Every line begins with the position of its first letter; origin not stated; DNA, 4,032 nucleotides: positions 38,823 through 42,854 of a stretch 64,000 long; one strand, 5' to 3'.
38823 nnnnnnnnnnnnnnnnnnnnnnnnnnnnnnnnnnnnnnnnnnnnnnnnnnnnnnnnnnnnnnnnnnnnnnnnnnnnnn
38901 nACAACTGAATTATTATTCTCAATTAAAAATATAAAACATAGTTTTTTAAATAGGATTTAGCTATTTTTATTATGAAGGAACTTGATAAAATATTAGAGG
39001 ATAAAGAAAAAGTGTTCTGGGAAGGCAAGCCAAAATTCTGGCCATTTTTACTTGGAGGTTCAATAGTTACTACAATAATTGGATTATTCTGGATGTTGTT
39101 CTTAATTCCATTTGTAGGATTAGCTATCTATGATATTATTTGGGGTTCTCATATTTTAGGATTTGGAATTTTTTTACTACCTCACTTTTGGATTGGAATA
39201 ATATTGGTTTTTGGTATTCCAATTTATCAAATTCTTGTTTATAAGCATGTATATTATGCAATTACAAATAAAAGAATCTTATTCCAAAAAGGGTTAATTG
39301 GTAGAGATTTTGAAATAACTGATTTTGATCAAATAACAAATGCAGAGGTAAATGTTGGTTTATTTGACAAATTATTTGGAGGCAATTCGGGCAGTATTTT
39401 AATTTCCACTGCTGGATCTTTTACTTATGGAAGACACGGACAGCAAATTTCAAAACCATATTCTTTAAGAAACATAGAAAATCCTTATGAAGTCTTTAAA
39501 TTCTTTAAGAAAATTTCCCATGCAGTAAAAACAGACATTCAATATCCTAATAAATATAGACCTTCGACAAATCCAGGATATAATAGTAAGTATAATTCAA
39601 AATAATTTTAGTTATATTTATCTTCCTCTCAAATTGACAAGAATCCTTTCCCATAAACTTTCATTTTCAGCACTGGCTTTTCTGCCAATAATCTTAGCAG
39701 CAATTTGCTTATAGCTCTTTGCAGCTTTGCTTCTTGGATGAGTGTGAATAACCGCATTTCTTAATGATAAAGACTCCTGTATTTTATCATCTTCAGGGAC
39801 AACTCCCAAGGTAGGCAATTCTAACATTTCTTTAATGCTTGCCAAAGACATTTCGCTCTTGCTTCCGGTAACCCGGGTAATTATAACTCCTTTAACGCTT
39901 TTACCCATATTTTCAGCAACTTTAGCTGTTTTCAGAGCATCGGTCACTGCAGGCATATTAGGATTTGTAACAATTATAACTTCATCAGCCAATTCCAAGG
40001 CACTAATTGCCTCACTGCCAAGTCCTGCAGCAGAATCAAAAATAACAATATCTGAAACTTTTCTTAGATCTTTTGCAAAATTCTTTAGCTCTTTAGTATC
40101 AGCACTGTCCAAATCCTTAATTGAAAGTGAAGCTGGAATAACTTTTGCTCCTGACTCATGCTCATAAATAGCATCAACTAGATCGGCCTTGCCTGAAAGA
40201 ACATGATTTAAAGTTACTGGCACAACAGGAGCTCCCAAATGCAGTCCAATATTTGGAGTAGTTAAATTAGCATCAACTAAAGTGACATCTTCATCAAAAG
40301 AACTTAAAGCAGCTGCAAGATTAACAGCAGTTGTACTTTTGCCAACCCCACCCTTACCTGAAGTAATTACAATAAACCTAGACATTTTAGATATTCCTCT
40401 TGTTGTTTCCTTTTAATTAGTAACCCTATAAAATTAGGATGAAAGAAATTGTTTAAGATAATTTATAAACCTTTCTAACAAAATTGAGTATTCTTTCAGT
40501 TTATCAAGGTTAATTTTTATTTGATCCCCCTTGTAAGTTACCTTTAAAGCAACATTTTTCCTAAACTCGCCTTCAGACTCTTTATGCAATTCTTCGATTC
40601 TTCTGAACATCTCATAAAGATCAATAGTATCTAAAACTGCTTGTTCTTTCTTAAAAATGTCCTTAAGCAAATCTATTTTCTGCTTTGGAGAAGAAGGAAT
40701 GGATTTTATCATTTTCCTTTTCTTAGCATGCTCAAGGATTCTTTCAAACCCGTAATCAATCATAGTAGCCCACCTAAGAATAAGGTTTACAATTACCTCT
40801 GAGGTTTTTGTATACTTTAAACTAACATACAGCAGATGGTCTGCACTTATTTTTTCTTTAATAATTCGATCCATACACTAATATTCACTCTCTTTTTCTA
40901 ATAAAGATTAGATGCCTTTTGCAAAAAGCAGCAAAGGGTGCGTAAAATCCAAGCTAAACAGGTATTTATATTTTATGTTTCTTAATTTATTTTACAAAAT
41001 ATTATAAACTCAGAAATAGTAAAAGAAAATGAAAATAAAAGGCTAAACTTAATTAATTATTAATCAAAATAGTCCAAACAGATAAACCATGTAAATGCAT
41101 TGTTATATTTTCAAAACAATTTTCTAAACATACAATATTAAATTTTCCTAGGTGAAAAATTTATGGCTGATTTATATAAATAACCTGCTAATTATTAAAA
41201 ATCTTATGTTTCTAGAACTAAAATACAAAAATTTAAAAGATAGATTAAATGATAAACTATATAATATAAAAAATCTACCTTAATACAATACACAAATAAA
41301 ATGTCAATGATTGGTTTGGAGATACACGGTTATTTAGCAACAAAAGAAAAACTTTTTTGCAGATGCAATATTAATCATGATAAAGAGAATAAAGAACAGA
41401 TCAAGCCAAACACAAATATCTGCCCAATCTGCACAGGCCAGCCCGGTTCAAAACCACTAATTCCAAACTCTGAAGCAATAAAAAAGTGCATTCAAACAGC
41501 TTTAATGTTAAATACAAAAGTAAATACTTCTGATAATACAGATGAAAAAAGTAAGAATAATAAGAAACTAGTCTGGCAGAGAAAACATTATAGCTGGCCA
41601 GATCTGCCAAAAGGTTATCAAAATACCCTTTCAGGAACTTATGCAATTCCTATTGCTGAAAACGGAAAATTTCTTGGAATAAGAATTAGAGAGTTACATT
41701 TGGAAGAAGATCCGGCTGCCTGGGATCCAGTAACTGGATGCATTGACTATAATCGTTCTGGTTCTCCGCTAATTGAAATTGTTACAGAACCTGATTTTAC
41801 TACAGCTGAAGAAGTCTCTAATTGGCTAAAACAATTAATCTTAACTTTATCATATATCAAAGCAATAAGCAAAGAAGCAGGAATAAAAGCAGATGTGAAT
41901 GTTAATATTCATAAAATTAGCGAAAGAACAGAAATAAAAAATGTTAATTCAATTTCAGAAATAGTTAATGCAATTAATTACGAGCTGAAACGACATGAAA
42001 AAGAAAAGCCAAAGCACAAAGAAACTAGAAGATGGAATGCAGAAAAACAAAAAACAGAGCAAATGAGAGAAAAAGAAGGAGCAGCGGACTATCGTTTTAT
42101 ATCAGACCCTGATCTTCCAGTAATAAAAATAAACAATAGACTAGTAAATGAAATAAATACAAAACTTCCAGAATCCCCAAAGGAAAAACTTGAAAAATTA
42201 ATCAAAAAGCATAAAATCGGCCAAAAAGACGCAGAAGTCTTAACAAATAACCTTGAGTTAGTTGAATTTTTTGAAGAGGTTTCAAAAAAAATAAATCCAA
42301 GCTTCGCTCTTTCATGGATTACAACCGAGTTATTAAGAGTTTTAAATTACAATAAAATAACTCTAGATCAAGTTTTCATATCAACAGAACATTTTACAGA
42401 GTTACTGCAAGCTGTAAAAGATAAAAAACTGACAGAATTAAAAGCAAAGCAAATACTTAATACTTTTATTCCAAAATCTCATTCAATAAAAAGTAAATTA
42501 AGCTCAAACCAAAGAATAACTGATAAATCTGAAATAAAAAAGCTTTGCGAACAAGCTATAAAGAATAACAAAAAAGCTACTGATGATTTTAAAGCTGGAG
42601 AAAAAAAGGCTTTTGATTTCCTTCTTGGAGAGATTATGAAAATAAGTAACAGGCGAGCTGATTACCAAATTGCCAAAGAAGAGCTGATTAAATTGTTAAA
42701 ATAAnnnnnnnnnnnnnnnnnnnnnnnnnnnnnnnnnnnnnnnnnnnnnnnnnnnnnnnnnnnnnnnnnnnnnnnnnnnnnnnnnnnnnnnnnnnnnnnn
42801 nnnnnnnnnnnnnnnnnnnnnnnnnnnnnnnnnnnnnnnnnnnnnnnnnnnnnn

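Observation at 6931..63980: Orientation-locked, multi-hairpin intergenic repeat family (IGR-A), about 32 loci in 57 kb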

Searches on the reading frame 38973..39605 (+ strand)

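Call 31: search_protein_families(library=pfam, proteins=[window:38973-39605:+], max_evalue=0.01)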
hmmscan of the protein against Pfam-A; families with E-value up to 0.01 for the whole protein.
window:38973-39605:+ (210 aa): 2 families
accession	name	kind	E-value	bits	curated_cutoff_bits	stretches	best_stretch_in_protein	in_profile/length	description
PF03703.20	bPH_2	-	2.5e-08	34.5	22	1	90-175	1-75/78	Bacterial PH domain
PF14470.12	bPH_3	-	0.0002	22.2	23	1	89-136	19-68/95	Bacterial PH domain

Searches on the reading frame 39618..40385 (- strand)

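Call 31: search_protein_families(library=pfam, proteins=[window:39618-40385:-], max_evalue=0.01)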
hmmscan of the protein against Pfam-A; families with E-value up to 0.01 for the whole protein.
window:39618-40385:- (255 aa): 9 families
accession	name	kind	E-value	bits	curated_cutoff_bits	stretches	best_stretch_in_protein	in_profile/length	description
PF10609.15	ParA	-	7.4e-22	78.4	27.1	1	3-232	4-245/246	NUBPL iron-transfer P-loop NTPase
PF01656.29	CbiA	-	3.2e-19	69.6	25.4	1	5-206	1-119/125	CobQ/CobB/MinD/ParA nucleotide binding domain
PF13614.12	AAA_31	-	1.7e-17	64.3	27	1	3-147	2-154/177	AAA domain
PF00142.24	Fer4_NifH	-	4.2e-14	53.1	25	2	131-242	139-254/271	4Fe-4S iron sulfur cluster binding proteins, NifH/frxC family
PF13500.12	AAA_26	-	1.9e-08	34.9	27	1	107-203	95-195/198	AAA domain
PF09140.17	MipZ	-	5.4e-08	32.9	20.7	1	4-140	2-129/262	ATPase MipZ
PF06564.18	CBP_BcsQ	-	2.5e-07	30.9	21.3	1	5-230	4-231/234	Cellulose biosynthesis protein BcsQ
PF02374.21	ArsA_ATPase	-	0.00011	22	24.3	1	5-37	3-35/305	Anion-transporting ATPase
PF00448.28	SRP54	-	0.00037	20.6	22.7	0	102-192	75-170/196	SRP54-type protein, GTPase domain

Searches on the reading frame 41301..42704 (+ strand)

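Call 31: search_protein_families(library=pfam, proteins=[window:41301-42704:+], max_evalue=0.01)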
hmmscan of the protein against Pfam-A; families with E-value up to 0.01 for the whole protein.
window:41301-42704:+ (467 aa): 2 families
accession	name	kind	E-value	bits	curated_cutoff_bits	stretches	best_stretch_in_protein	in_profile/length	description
PF02934.20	GatB_N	-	2.4e-71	240.6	23.4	1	3-282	2-276/277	GatB/GatE catalytic domain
PF02637.23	GatB_Yqey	-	2.1e-29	102.7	27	1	322-466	1-148/148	GatB domain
